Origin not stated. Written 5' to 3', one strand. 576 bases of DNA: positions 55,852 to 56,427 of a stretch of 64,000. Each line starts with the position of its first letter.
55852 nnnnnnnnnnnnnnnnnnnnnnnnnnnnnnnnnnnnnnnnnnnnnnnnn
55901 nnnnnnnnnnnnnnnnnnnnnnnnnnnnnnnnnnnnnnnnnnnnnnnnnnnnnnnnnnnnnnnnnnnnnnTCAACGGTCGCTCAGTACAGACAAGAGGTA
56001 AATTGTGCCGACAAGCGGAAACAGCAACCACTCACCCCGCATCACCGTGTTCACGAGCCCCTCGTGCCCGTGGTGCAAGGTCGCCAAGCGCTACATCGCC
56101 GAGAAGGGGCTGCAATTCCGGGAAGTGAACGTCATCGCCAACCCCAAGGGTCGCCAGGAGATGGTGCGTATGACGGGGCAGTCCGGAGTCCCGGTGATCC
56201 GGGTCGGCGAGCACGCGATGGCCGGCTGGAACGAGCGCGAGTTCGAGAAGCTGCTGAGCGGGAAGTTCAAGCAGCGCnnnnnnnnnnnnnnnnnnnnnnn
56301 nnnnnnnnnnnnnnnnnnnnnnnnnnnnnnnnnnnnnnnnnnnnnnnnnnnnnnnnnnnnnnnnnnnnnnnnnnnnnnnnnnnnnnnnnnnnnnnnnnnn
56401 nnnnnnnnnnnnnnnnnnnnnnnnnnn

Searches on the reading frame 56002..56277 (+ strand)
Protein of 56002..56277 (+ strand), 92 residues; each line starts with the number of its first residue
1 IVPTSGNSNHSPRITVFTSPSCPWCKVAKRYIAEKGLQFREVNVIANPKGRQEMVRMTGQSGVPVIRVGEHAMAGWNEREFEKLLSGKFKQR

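Call 17: search_protein_families(library=pfam, proteins=[window:56002-56277:+], max_evalue=0.001)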
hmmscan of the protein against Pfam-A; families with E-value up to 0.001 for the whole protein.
window:56002-56277:+ (92 aa): 3 families
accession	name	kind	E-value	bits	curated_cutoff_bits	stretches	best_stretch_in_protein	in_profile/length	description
PF00462.30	Glutaredoxin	-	3e-17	63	22.9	1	14-70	1-57/60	Glutaredoxin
PF13417.12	GST_N_3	-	1.4e-06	29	22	1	17-73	2-57/75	Glutathione S-transferase, N-terminal domain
PF13409.12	GST_N_2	-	0.00037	21.5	25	1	22-68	2-51/70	Glutathione S-transferase, N-terminal domain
